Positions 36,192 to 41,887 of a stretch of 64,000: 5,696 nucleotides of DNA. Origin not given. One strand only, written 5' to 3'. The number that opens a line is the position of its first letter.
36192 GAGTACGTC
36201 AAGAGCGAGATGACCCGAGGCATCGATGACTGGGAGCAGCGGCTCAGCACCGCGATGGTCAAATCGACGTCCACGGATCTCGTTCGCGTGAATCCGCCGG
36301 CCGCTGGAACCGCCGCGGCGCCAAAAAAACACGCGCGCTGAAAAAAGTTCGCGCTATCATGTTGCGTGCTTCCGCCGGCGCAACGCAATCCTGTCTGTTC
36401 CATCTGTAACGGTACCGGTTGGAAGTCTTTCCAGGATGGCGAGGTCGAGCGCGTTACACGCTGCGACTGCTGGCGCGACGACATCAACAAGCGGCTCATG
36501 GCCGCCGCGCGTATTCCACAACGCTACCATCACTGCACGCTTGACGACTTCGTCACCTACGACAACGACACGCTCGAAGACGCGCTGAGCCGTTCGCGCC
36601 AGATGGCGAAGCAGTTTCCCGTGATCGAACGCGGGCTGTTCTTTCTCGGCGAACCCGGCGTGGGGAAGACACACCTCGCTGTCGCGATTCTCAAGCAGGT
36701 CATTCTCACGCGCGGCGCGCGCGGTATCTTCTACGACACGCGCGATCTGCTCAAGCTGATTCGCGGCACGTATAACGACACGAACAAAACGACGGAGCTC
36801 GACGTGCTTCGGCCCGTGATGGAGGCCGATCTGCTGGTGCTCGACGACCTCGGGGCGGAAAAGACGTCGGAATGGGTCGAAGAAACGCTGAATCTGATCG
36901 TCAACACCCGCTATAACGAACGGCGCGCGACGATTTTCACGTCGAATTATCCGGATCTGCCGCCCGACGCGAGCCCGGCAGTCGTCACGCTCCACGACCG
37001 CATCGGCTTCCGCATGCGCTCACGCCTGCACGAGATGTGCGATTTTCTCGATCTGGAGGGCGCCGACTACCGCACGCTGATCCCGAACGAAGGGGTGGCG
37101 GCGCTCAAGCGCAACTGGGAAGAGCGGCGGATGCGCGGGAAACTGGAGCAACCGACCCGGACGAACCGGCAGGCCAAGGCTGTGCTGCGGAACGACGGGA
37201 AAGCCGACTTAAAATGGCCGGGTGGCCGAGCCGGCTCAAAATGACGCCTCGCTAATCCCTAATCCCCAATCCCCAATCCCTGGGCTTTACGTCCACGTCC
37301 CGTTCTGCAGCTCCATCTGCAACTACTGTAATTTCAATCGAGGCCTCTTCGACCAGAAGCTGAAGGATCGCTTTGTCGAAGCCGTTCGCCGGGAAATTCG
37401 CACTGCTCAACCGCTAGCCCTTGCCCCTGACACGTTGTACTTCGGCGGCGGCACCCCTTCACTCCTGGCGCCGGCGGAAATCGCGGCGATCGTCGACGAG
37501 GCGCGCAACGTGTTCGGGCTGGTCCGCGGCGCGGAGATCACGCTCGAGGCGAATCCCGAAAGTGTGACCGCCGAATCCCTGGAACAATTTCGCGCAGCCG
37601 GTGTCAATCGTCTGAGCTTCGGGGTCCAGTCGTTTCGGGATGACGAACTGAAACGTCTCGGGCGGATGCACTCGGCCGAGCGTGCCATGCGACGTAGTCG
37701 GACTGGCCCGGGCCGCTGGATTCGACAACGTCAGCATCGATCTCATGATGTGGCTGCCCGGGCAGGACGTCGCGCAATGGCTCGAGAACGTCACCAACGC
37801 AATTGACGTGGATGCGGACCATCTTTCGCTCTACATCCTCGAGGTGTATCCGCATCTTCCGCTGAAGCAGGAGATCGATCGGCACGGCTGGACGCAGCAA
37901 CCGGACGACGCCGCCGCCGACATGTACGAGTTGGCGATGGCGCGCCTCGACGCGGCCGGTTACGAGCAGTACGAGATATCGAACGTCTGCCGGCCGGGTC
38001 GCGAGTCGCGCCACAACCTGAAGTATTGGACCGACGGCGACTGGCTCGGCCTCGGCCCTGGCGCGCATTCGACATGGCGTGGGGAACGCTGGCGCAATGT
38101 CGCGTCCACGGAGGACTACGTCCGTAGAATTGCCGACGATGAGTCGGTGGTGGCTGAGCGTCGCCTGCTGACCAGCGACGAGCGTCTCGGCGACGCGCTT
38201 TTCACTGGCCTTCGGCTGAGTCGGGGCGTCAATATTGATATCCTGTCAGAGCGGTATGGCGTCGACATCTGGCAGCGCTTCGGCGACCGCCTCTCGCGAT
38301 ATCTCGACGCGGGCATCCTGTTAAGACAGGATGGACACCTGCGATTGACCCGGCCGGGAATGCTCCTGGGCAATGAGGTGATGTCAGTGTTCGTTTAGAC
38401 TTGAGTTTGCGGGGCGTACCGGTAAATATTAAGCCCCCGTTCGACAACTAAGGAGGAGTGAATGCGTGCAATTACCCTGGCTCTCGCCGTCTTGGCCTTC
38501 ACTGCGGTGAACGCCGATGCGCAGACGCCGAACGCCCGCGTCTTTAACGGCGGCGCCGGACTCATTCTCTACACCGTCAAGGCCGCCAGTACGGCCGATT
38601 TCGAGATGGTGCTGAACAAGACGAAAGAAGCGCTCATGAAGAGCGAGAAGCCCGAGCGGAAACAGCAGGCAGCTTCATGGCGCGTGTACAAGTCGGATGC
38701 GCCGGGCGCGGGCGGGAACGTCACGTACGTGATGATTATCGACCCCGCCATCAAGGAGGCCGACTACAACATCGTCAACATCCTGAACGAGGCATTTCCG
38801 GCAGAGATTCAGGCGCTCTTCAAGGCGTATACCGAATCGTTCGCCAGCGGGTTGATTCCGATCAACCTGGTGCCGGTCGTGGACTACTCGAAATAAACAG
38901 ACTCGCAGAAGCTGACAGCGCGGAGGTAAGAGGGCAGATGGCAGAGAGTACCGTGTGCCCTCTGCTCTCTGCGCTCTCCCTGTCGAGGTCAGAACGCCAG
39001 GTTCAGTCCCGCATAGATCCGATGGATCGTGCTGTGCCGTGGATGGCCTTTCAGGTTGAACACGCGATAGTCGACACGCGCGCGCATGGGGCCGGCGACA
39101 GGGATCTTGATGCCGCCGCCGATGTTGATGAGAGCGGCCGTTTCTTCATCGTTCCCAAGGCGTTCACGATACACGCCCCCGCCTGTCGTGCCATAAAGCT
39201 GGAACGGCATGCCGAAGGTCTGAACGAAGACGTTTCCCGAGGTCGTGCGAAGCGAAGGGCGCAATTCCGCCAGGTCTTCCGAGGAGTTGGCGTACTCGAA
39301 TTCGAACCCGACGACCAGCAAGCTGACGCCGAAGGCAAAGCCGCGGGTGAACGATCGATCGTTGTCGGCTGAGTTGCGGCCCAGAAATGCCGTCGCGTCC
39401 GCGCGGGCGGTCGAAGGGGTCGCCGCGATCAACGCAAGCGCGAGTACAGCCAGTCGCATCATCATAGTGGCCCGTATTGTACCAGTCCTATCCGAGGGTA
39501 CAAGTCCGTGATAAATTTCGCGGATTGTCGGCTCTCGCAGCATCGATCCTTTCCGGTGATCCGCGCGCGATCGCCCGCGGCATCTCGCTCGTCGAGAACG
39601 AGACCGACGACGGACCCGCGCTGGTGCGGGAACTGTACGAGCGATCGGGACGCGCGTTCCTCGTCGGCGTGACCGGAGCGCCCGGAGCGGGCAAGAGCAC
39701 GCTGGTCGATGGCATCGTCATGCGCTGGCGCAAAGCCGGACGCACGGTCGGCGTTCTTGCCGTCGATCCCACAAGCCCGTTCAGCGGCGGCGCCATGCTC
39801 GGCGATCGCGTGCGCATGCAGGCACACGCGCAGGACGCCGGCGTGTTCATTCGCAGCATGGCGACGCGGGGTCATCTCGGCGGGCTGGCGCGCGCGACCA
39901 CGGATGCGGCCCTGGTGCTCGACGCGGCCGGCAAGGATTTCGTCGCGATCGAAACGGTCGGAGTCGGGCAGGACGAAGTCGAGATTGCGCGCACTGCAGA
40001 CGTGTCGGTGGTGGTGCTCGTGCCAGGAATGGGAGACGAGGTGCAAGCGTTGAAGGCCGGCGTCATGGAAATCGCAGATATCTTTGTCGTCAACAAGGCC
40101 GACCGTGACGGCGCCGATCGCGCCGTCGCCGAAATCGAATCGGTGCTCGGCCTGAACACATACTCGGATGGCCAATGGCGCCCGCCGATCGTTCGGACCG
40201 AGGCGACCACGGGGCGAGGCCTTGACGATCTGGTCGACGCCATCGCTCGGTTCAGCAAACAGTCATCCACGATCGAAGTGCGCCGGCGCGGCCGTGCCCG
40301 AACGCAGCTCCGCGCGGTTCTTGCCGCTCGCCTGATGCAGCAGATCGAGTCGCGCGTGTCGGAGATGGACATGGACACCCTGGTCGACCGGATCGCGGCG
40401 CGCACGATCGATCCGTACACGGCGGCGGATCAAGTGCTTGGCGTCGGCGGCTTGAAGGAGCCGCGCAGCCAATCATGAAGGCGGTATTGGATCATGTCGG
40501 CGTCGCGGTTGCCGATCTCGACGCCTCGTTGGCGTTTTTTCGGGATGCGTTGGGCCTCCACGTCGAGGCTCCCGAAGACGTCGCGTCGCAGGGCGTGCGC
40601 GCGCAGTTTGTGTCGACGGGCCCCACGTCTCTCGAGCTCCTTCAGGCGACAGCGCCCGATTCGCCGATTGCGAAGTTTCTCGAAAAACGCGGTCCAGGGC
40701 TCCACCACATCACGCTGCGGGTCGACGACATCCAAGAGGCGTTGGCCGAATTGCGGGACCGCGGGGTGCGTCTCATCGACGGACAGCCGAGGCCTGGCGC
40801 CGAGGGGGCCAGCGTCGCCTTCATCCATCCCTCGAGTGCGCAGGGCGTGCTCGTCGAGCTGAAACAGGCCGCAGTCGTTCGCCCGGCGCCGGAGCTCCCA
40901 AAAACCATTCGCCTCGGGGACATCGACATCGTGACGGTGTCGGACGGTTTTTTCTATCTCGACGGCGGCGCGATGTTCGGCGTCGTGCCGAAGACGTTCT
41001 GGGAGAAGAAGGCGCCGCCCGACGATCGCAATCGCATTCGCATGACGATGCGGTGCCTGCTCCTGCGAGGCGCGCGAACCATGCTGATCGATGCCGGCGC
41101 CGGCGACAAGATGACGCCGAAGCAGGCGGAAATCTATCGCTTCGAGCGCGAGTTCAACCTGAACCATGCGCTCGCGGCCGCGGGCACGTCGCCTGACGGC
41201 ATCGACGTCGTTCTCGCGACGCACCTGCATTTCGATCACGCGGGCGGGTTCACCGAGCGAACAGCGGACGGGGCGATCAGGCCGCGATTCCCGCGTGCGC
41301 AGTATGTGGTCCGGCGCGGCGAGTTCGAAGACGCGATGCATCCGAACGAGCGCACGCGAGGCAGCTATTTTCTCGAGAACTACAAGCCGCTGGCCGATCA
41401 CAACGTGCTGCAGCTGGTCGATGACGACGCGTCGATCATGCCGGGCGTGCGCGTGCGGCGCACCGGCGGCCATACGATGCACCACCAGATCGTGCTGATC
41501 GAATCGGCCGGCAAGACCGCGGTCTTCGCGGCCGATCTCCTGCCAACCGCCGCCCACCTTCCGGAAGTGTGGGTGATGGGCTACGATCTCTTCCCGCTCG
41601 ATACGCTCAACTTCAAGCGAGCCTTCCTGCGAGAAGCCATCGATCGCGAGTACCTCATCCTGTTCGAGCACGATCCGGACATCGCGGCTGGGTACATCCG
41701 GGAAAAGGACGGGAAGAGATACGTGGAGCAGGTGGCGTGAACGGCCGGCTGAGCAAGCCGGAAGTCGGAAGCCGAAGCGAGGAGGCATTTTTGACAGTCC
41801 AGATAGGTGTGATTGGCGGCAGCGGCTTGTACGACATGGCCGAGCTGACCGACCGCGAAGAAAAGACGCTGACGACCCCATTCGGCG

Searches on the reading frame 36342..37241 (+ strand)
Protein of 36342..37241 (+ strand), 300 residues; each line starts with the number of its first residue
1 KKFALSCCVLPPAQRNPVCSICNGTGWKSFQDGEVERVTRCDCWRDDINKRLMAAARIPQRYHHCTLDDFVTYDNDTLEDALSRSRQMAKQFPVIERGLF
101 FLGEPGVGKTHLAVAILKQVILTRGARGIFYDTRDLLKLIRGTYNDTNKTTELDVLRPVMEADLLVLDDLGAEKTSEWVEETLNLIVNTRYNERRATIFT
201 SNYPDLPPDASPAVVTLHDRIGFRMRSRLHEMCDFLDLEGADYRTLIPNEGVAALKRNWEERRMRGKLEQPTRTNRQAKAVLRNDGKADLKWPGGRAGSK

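Call 33: search_protein_families(library=pfam, proteins=[window:36342-37241:+], max_evalue=0.001)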
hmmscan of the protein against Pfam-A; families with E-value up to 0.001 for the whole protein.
window:36342-37241:+ (300 aa): 4 families
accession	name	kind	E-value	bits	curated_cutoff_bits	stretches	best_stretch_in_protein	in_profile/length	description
PF01695.23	IstB_IS21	-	3.3e-16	59.9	24.1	1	52-204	52-195/238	IstB-like ATP binding protein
PF00308.24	Bac_DnaA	-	9.4e-08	32.8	23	1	65-203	5-139/162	Bacterial DnaA ATPAse domain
PF00004.35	AAA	-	0.00074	20.4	21.2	0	100-210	2-117/131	ATPase family associated with various cellular activities (AAA)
PF07728.20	AAA_5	-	0.00094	19.6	22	0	99-192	2-96/139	AAA domain (dynein-related subfamily)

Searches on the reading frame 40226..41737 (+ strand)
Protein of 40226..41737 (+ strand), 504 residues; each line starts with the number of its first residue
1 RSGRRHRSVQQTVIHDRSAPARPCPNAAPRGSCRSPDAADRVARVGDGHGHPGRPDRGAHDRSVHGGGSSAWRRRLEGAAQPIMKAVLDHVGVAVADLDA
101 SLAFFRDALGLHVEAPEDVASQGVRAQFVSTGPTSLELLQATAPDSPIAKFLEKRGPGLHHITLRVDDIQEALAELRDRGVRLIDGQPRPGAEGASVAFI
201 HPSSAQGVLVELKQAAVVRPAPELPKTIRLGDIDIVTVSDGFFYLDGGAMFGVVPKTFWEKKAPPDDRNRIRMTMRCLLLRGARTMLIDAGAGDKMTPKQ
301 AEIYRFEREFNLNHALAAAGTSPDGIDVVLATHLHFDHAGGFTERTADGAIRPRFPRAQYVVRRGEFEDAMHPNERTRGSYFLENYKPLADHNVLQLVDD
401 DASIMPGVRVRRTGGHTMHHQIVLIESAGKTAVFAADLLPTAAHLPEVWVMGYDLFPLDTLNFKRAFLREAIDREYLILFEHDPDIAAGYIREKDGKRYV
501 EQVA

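Call 31: search_protein_families(library=pfam, proteins=[window:40226-41737:+], max_evalue=0.01)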
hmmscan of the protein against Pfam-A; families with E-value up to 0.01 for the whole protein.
window:40226-41737:+ (504 aa): 7 families
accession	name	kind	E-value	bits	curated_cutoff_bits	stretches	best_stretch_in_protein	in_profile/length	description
PF13669.12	Glyoxalase_4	-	1.4e-24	86.9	27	1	89-199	1-109/109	Glyoxalase/Bleomycin resistance protein/Dioxygenase superfamily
PF00903.31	Glyoxalase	-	8.2e-19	68.6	20.6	1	88-210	2-119/121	Glyoxalase/Bleomycin resistance protein/Dioxygenase superfamily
PF00753.33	Lactamase_B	-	1.4e-16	61.5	22.7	1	279-472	10-186/196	Metallo-beta-lactamase superfamily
PF13468.12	Glyoxalase_3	-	8.1e-12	46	25.1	1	88-189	1-106/176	Glyoxalase-like domain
PF18029.7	Glyoxalase_6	-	2.9e-06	28.3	23.6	1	91-191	2-91/106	Glyoxalase-like domain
PF12706.13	Lactamase_B_2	-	5.1e-05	23.4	27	1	284-439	1-144/200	Beta-lactamase superfamily domain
PF22677.2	Ble-like_N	-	0.00034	20.7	24.5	1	91-115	5-29/41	Bleomycin resistance protein-like N-terminal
